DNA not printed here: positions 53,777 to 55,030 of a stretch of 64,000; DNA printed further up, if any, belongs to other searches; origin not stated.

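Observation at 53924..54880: Exported MBL-fold enzyme with methyl-parathion-hydrolase-like signature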

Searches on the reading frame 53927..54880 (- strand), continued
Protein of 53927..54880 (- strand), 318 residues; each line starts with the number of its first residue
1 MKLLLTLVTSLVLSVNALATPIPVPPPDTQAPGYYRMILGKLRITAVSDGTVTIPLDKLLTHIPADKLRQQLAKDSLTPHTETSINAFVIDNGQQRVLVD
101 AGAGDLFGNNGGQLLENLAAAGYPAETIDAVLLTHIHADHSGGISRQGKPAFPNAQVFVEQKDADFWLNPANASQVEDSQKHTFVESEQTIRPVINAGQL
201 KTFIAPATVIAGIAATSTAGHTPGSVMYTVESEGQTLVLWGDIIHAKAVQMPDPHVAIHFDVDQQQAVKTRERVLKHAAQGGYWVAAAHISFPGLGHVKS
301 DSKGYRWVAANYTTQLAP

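Call 34: predict_structure(alignment_id=A1)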
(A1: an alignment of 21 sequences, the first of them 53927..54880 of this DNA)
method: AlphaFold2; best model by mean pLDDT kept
length: 318 residues; sequences in the alignment: 21
mean_pLDDT: 82.4   pTM: 0.84
mean pLDDT of the five models: 82.4, 77.3, 76.9, 73.9, 72.7
residues with pLDDT >= 90: 120; 70-90: 150; 50-70: 39; < 50: 9
segments of 3 or more residues with pLDDT < 50: 18-20
pLDDT, mean of each block of 10 residues (from residue 1): 57 52 67 88 92 80 80 76 87 95 81 91 96 92 92 97 92 83 87 97 96 89 87 93 61 63 81 85 85 82 74 51
secondary structure, 60 per line:
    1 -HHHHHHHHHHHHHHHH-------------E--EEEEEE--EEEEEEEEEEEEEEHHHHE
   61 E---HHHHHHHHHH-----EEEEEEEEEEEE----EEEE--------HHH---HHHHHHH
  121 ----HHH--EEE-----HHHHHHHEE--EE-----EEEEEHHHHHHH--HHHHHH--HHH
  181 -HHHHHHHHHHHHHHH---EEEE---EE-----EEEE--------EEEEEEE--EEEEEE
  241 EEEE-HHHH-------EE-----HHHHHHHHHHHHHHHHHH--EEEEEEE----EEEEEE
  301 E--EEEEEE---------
elements in order: H2-17 E34-39 E42-55 H56-59 H65-74 E80-91 E96-99 H114-120 E130-132 H138-144 E156-160 H161-167 H170-175 H182-196 E200-203 E214-217 E226-232 E235-244 H246-249 H264-281 E284-290 E295-301 E304-309

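Call 41: fold_search(model_id=the predicted structure, library=pdb)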
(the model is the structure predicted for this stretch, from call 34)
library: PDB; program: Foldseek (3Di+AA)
matches with E <= 10: 836; with E <= 0.001: 629
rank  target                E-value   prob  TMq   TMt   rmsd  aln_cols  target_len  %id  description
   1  5hif_A                1.0e-37  1.00  0.85  0.90   8.0       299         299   47  Crystal structure of a reconstructed lactonase ancestor, Anc1-MPH, of the bacterial methyl parathion hydrolase, MPH. (released 2017-02-08)
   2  8zu4_B                1.0e-36  1.00  0.85  0.92   4.5       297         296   45  Crystal Structure of Methyl parathion hydrolase mutant A127L/I145L/Q272D/S279A/S304P (released 2025-06-11)
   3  8zu4_A                9.9e-36  1.00  0.84  0.91   4.4       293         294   45  Crystal Structure of Methyl parathion hydrolase mutant A127L/I145L/Q272D/S279A/S304P (released 2025-06-11)
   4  8zu5_A                1.2e-35  1.00  0.84  0.91   4.4       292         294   45  Crystal Structure of Methyl parathion hydrolase mutant A66D/I143V/I145L/Q272D/S279A/ (released 2025-06-11)
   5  1p9e_A                1.3e-35  1.00  0.84  0.91   4.4       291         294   45  Crystal Structure Analysis of Methyl Parathion Hydrolase from Pseudomonas sp WBC-3 (released 2004-05-25)
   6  4o98_A                5.7e-34  1.00  0.84  0.87   2.2       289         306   40  Crystal structure of Pseudomonas oleovorans PoOPH mutant H250I/I263W (released 2014-12-03)
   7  4o98_B                1.4e-33  1.00  0.84  0.87   2.2       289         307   40  Crystal structure of Pseudomonas oleovorans PoOPH mutant H250I/I263W (released 2014-12-03)
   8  7y7u_A                2.5e-31  1.00  0.83  0.91   1.8       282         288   34  Dimeric structure of a Quorum-Quenching metallo-hydrolase, LrsL (released 2022-08-31)
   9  4xuk_A                3.0e-31  1.00  0.83  0.90   2.2       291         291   36  Crystal structure of hydrolase AbOPH in beta lactamase superfamily (released 2015-10-21)
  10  4zo2_A                5.4e-28  1.00  0.82  0.88   2.0       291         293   25  AidC, a Dizinc Quorum-Quenching Lactonase (released 2015-07-15)
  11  4le6_A                2.7e-27  1.00  0.70  0.86   4.8       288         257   38  Crystal structure of the phosphotriesterase OPHC2 from Pseudomonas pseudoalcaligenes (released 2013-11-13)
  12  4le6_B                2.9e-27  1.00  0.71  0.88   3.4       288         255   37  Crystal structure of the phosphotriesterase OPHC2 from Pseudomonas pseudoalcaligenes (released 2013-11-13)
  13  4le6_C                4.4e-27  1.00  0.71  0.88   2.5       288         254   36  Crystal structure of the phosphotriesterase OPHC2 from Pseudomonas pseudoalcaligenes (released 2013-11-13)
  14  4zo2_B                1.3e-26  1.00  0.81  0.87   2.3       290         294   24  AidC, a Dizinc Quorum-Quenching Lactonase (released 2015-07-15)
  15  4le6_D                1.6e-26  1.00  0.71  0.89   2.2       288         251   37  Crystal structure of the phosphotriesterase OPHC2 from Pseudomonas pseudoalcaligenes (released 2013-11-13)
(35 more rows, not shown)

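Call 42: find_encoding_contigs(protein=P0018, flank=6000, max_places=3)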
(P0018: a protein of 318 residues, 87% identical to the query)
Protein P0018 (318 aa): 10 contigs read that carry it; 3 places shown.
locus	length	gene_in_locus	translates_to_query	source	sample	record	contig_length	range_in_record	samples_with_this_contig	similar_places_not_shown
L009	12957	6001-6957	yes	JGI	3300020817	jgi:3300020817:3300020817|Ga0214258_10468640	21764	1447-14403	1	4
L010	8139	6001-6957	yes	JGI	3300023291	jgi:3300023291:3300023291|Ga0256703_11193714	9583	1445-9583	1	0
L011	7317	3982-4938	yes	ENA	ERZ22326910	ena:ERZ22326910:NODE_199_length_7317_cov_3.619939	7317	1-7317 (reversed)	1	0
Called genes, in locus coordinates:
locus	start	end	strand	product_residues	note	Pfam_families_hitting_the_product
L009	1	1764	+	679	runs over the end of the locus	PF02028:BCCT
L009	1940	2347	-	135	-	PF00892:EamA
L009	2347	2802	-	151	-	PF00892:EamA (weak)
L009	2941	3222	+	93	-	PF00392:GntR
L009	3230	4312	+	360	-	PF00155:Aminotran_1_2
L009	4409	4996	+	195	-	-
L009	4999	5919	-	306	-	PF00126:HTH_1, PF03466:LysR_substrate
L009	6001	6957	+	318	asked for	PF23023:Anti-Pycsar_Apyc1 (weak), PF00753:Lactamase_B, PF12706:Lactamase_B_2 (weak)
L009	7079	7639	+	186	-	PF00583:Acetyltransf_1, PF13508:Acetyltransf_7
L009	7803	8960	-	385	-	PF07690:MFS_1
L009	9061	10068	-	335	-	PF00480:ROK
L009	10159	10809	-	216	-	PF00805:Pentapeptide (faint), PF13576:Pentapeptide_3 (faint), PF13599:Pentapeptide_4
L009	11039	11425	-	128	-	-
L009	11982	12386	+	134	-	PF22470:Histone_HNS_N, PF00816:Histone_HNS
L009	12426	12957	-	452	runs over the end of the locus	PF00282:Pyridoxal_deC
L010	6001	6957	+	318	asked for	PF23023:Anti-Pycsar_Apyc1 (weak), PF00753:Lactamase_B, PF12706:Lactamase_B_2 (weak)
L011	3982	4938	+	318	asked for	PF23023:Anti-Pycsar_Apyc1 (weak), PF00753:Lactamase_B, PF12706:Lactamase_B_2 (weak)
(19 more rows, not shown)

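Call 43: find_encoding_contigs(protein=P0016, flank=6000, max_places=2)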
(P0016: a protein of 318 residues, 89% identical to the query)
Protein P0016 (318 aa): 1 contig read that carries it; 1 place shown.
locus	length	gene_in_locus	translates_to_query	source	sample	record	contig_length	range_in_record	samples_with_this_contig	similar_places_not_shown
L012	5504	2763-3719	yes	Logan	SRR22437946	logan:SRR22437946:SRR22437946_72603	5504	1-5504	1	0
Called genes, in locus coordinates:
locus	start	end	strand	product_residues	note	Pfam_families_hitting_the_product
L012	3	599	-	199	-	?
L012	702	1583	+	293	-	PF00126:HTH_1, PF03466:LysR_substrate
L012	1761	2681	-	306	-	PF00126:HTH_1, PF03466:LysR_substrate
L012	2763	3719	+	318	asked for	PF00753:Lactamase_B, PF23023:Anti-Pycsar_Apyc1 (weak), PF12706:Lactamase_B_2 (weak)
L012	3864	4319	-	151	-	-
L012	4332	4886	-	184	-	PF00903:Glyoxalase, PF13669:Glyoxalase_4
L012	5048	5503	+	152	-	?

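Call 49: find_encoding_contigs(protein=P0133, flank=5000, max_places=1)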
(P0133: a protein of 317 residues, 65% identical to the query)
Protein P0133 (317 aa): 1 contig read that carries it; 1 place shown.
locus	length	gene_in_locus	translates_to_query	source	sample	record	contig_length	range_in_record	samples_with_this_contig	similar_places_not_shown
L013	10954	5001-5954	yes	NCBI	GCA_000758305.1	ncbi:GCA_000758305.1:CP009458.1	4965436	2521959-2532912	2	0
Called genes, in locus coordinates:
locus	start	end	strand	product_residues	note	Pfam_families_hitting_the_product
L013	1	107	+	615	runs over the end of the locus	PF00367:PTS_EIIB, PF02378:PTS_EIIC, PF00358:PTS_EIIA_1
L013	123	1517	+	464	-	PF00232:Glyco_hydro_1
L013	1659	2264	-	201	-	PF24387:AEP-like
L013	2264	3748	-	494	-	PF01966:HD (weak), PF13286:HD_assoc (weak)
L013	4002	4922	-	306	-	PF00126:HTH_1, PF03466:LysR_substrate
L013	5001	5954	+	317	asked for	PF00753:Lactamase_B, PF23023:Anti-Pycsar_Apyc1 (weak)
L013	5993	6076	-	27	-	PF25659:YohP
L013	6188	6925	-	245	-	PF08003:Methyltransf_9, PF13489:Methyltransf_23, PF13649:Methyltransf_25, PF13847:Methyltransf_31, PF08241:Methyltransf_11, PF08242:Methyltransf_12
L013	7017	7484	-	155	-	PF07080:DUF1348, PF12680:SnoaL_2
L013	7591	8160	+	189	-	PF00440:TetR_N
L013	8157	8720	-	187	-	PF09335:VTT_dom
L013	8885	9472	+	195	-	PF04893:Yip1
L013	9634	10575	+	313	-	PF00768:Peptidase_S11, PF13354:Beta-lactamase2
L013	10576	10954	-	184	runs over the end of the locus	PF13302:Acetyltransf_3 (weak), PF13420:Acetyltransf_4, PF00583:Acetyltransf_1, PF13508:Acetyltransf_7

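Call 50: find_encoding_contigs(protein=P0110, flank=5000, max_places=1)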
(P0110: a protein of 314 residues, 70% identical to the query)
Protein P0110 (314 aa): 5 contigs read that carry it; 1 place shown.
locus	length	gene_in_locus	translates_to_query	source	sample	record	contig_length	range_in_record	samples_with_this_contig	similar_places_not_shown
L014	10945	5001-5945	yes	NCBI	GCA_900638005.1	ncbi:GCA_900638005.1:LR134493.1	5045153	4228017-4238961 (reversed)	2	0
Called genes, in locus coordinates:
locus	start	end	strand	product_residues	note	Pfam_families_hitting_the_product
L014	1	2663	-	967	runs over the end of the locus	PF07520:SrfB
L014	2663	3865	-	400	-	-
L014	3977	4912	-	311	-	PF00126:HTH_1, PF03466:LysR_substrate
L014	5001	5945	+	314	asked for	PF00753:Lactamase_B, PF23023:Anti-Pycsar_Apyc1 (weak)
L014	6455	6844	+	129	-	PF01648:ACPS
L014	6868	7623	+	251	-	PF00106:adh_short, PF01073:3Beta_HSD, PF01370:Epimerase, PF02719:Polysacc_synt_2 (weak), PF08659:KR, PF13561:adh_short_C2, PF16363:GDP_Man_Dehyd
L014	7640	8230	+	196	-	PF07977:FabA, PF22818:ApeI-like (weak)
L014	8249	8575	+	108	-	PF00550:PP-binding (weak)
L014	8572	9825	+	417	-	PF01571:GCV_T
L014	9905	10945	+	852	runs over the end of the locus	PF00109:ketoacyl-synt, PF02801:Ketoacyl-synt_C, PF00109:ketoacyl-synt, PF02801:Ketoacyl-synt_C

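Call 53: search_dna_similar(query=window:53927-54880:-, collection=plasmids, mode=protein, max_rows=15, max_evalue=1e-20)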
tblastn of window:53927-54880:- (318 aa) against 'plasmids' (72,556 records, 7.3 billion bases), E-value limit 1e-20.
Records with a match: 767; places in all: 1035; records where one place covers at least 80% of the query: 730.
Best place of each record, by identity: 80-90% 4; 60-80% 48; <60% 715.
By first word of the organism name: Rhizobium 141; Sinorhizobium 136; Enterobacter 81; Agrobacterium 51; Pantoea 49; Klebsiella 36; Thermus 31; Pseudosulfitobacter 20; Streptomyces 20; Ensifer 16; and 62 more.
By predicted mobility (MOB-suite, as given by PLSDB): non-mobilizable 344; conjugative 333; mobilizable 90.
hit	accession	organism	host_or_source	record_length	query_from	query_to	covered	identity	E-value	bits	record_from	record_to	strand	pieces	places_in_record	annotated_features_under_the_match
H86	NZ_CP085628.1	Erwinia rhapontici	Apium graveolens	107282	28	317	91%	81.7%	9e-158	494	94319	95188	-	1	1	MBL fold metallo-hydrolase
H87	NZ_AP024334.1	Erwinia rhapontici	Brassica rapa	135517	28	317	91%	81.0%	5e-131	494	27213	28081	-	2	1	none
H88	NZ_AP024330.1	Erwinia rhapontici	Brassica rapa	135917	28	317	91%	81.0%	2e-156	491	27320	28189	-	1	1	MBL fold metallo-hydrolase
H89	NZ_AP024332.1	Erwinia rhapontici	Brassica rapa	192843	28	317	91%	81.0%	2e-156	491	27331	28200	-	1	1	MBL fold metallo-hydrolase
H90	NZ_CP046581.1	Erwinia sp. E602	Soil,soil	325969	18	317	94%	78.3%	2e-157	494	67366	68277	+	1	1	MBL fold metallo-hydrolase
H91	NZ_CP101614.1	Erwinia persicina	Whole organism,Green onion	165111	16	317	95%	77.5%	3e-153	481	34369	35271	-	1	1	MBL fold metallo-hydrolase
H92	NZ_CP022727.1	Erwinia persicina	Allium cepa L.,single cell,rotten onion ...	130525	16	317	95%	77.2%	7e-153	481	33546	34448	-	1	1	MBL fold metallo-hydrolase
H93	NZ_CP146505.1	Erwinia persicina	Cell culture,Leaf wash from mixed-leaf ...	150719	16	317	95%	76.8%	3e-152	479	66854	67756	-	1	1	MBL fold metallo-hydrolase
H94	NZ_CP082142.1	Erwinia persicina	Medicago,single cell,alfalfa seeds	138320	16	317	95%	76.2%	1e-150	474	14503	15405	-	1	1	MBL fold metallo-hydrolase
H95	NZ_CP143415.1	Pantoea agglomerans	Phaseolus vulgaris,cell ...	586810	28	316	91%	78.2%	7e-153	480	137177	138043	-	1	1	MBL fold metallo-hydrolase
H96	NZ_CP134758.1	Pantoea agglomerans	Allium cepa,cell culture,bulb ...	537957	28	316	91%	78.2%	3e-152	479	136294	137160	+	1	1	MBL fold metallo-hydrolase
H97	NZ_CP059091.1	Pantoea agglomerans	Allium cepa,diseased onion bulb,bulb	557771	28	316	91%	77.9%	3e-152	479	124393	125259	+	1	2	MBL fold metallo-hydrolase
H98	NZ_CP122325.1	Pantoea agglomerans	Beta vulgaris,whole organism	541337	28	316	91%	77.9%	3e-152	479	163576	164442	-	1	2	MBL fold metallo-hydrolase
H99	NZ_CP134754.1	Pantoea agglomerans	Allium cepa,cell culture,bulb ...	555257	28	316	91%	77.9%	5e-152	478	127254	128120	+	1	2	MBL fold metallo-hydrolase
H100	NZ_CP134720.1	Pantoea agglomerans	Allium cepa,cell culture,bulb ...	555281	28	316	91%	77.9%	5e-152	478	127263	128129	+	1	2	MBL fold metallo-hydrolase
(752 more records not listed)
